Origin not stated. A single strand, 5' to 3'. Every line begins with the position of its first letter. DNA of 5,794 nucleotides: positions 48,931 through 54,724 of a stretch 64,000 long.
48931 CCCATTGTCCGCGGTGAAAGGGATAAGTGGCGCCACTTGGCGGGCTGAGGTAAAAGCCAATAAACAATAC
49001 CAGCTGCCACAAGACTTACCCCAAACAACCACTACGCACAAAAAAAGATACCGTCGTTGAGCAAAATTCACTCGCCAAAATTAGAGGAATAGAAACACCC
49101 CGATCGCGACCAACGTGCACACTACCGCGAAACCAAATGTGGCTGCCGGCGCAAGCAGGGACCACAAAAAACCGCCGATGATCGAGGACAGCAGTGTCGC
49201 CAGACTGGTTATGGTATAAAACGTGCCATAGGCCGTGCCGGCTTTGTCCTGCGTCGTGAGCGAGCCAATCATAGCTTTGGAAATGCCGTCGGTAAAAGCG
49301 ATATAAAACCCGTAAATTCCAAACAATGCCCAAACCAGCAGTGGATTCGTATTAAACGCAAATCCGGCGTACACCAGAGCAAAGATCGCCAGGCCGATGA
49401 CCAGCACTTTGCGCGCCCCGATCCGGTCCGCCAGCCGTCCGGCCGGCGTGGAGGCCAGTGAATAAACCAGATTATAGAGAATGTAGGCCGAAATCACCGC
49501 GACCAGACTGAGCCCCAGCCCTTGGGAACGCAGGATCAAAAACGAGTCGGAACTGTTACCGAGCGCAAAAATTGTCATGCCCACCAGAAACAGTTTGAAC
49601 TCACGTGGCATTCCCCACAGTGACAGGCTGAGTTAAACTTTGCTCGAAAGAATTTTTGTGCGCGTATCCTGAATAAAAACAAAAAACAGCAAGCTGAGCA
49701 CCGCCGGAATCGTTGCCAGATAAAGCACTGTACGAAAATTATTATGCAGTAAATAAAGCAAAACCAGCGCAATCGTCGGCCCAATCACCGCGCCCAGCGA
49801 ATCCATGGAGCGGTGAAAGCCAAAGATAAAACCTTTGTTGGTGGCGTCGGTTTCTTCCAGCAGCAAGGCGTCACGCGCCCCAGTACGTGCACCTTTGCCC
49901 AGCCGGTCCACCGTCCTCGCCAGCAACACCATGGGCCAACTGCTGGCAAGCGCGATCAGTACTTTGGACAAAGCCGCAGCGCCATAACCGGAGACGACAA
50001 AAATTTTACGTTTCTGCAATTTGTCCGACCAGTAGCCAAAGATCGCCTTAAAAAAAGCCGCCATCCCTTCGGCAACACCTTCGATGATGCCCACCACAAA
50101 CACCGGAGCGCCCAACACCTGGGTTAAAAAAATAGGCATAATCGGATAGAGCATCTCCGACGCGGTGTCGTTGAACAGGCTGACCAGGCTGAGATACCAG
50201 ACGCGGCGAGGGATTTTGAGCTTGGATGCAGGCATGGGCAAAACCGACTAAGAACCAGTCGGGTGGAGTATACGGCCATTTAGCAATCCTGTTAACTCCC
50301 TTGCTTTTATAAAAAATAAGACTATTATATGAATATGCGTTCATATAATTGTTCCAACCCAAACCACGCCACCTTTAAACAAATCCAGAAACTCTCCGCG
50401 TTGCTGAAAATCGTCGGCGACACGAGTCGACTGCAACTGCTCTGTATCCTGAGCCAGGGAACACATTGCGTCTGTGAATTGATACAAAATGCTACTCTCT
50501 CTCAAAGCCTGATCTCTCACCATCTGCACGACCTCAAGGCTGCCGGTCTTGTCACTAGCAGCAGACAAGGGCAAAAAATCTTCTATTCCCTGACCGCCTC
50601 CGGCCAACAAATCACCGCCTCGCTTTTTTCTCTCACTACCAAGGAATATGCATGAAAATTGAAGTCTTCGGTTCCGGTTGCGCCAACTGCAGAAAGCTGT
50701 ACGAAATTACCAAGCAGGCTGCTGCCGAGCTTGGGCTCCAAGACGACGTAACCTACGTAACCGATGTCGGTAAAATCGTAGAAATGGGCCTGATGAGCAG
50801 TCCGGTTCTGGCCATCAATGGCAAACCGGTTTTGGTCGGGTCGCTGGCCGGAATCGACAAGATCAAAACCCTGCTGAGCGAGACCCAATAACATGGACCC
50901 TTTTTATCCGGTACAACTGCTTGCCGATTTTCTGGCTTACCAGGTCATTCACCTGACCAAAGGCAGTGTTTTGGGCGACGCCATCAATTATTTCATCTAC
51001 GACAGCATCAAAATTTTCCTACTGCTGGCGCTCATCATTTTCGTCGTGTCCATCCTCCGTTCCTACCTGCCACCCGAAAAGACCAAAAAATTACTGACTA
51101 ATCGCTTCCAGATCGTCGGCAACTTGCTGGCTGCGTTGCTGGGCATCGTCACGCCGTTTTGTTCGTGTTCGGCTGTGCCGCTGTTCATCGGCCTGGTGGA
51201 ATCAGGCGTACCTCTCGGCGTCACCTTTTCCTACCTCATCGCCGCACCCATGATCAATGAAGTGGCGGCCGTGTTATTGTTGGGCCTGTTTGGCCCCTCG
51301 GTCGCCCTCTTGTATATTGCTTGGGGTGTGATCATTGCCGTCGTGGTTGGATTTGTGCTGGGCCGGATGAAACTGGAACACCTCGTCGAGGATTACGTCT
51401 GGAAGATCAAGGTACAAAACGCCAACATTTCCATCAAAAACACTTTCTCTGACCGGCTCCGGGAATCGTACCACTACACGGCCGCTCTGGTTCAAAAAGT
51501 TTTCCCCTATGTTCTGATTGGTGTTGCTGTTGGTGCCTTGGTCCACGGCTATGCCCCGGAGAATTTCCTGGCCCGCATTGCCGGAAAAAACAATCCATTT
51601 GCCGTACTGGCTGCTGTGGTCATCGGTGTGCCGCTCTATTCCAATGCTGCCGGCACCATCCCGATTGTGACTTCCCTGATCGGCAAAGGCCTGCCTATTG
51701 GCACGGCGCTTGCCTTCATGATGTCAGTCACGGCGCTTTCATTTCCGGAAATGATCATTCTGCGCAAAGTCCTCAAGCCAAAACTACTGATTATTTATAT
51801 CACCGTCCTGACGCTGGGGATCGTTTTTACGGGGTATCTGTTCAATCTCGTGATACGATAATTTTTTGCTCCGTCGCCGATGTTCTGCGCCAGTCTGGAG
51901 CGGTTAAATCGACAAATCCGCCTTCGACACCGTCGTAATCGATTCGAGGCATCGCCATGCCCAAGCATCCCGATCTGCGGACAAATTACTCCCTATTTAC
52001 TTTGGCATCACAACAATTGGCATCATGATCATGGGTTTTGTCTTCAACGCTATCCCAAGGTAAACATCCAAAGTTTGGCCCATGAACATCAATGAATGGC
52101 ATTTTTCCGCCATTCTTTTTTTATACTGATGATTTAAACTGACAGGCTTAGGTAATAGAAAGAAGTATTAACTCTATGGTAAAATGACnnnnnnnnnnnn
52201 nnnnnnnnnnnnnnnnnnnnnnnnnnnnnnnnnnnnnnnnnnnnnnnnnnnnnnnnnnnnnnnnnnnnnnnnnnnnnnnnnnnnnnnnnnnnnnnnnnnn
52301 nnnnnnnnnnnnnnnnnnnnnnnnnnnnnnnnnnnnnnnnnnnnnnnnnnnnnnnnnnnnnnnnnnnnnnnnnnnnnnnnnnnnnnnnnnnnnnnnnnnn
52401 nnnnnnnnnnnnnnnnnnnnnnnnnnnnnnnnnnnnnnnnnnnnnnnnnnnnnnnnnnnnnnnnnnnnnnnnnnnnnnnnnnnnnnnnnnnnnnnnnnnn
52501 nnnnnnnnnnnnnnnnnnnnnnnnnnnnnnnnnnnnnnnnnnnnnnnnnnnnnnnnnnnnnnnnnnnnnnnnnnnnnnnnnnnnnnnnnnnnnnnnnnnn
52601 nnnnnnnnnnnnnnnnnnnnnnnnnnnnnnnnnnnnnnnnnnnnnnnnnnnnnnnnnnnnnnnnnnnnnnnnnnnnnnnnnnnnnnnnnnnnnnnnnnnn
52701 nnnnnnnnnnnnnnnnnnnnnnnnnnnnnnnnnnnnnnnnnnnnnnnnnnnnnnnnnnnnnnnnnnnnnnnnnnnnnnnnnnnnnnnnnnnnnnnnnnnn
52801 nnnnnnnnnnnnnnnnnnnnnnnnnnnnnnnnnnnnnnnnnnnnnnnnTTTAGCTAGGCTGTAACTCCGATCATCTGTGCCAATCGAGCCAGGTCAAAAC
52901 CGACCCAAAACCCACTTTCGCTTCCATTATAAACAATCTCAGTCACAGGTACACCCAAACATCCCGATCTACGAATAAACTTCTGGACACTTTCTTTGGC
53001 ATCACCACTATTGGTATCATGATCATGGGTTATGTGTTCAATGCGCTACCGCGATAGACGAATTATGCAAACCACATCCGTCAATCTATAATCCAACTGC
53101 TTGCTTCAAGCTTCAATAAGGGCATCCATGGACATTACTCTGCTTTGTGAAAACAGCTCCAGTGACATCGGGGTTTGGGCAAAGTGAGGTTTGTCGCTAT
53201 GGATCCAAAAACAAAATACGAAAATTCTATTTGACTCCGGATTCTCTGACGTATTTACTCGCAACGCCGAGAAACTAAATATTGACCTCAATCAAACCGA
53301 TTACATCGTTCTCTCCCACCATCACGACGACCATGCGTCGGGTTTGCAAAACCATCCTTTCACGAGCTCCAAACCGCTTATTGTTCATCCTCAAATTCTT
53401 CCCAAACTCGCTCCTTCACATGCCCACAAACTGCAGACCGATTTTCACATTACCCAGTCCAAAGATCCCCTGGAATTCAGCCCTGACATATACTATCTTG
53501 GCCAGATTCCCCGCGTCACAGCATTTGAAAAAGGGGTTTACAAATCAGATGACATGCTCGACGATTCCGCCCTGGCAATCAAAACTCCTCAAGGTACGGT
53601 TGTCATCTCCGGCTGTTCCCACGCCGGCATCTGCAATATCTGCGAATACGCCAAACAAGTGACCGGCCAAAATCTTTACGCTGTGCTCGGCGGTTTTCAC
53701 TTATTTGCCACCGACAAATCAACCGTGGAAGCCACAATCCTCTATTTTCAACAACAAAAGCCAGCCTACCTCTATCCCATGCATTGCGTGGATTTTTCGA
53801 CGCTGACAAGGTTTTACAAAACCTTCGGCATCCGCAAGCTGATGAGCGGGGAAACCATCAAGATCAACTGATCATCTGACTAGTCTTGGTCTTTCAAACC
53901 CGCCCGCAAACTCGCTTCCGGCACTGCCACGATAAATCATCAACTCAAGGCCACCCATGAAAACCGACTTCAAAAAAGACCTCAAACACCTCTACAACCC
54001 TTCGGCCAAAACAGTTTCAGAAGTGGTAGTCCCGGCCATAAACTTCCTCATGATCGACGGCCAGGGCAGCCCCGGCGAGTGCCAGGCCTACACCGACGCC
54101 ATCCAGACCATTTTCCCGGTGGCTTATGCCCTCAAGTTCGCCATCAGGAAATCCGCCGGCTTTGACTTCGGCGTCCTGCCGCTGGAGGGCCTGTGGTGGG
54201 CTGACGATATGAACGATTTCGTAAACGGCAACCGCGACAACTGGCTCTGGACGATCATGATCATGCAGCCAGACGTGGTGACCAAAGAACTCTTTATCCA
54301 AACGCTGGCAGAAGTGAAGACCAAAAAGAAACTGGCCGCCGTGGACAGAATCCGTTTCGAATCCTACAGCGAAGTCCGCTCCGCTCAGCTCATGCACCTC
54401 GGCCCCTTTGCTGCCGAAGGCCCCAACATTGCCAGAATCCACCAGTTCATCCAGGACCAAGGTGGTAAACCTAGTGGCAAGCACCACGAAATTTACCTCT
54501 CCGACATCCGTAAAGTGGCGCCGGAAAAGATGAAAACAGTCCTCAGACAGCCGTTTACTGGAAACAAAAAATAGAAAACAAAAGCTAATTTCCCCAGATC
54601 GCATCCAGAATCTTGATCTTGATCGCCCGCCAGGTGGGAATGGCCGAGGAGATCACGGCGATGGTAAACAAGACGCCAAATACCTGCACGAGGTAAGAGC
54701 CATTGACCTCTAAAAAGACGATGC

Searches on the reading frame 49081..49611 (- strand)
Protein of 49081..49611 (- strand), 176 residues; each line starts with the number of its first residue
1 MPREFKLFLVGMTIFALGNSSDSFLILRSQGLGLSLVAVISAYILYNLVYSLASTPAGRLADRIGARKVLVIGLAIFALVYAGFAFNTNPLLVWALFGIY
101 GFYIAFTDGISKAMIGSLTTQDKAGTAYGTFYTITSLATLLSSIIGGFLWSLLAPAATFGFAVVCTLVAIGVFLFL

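Call 43: search_protein_families(library=pfam, proteins=[window:49081-49611:-], max_evalue=0.00001)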
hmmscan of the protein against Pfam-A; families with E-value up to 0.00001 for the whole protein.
window:49081-49611:- (176 aa): 1 family
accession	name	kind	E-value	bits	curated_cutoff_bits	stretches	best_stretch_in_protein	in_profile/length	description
PF07690.21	MFS_1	-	2.3e-17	63.4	33.4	1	9-175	3-172/347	Major Facilitator Superfamily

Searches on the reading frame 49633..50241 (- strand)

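Call 48: search_protein_families(library=pfam, proteins=[window:49633-50241:-], max_evalue=0.00001)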
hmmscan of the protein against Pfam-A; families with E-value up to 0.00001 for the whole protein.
window:49633-50241:- (202 aa): 2 families
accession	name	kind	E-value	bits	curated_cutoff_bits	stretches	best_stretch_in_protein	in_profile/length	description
PF07690.21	MFS_1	-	1.9e-24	86.7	33.4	1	17-194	1-176/347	Major Facilitator Superfamily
PF00083.30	Sugar_tr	-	5.4e-07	29.3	22.3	1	65-193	63-194/452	Sugar (and other) transporter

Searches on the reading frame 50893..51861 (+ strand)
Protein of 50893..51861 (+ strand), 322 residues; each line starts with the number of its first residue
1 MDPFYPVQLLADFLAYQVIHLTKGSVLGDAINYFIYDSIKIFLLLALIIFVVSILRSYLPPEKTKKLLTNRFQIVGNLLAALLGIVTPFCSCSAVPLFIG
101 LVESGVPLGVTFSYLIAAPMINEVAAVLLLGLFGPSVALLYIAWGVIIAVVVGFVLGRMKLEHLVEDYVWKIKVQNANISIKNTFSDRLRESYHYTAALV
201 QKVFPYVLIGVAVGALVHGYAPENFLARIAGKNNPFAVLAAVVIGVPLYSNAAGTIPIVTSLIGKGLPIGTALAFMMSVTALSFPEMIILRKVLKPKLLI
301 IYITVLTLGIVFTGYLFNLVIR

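Call 48: search_protein_families(library=pfam, proteins=[window:50893-51861:+], max_evalue=0.00001)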
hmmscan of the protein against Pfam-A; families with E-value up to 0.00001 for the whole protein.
window:50893-51861:+ (322 aa): 1 family
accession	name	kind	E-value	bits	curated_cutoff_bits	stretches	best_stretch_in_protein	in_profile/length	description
PF03773.19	ArsP_1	-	1.2e-75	254.8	32.3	1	28-318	3-293/294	Predicted permease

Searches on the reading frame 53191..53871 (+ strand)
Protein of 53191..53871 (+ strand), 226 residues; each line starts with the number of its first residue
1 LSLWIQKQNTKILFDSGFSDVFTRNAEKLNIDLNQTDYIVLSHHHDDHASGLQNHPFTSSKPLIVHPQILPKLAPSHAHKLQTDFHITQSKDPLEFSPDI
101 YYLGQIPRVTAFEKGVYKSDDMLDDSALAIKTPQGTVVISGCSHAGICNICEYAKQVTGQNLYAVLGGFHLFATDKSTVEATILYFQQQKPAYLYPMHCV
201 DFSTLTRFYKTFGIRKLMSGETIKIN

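Call 48: search_protein_families(library=pfam, proteins=[window:53191-53871:+], max_evalue=0.00001)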
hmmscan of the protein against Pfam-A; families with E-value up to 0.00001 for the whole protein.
window:53191-53871:+ (226 aa): 1 family
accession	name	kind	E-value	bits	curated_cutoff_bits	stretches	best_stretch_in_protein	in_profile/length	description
PF00753.33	Lactamase_B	-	2.7e-12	47.5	22.7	1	3-97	9-97/196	Metallo-beta-lactamase superfamily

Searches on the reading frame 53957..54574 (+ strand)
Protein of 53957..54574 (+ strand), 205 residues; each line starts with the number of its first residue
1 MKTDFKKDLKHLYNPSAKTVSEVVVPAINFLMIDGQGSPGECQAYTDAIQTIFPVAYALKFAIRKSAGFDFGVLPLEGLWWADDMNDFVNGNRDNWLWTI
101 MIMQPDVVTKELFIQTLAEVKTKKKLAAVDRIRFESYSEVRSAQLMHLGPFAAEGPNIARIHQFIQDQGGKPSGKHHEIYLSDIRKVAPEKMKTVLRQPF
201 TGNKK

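Call 48: search_protein_families(library=pfam, proteins=[window:53957-54574:+], max_evalue=0.00001)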
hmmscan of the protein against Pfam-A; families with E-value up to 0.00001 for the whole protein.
window:53957-54574:+ (205 aa): 1 family
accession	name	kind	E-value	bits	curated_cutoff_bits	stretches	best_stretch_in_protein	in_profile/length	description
PF06445.20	GyrI-like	-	1e-10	42.5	26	1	20-194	3-148/155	GyrI-like small molecule binding domain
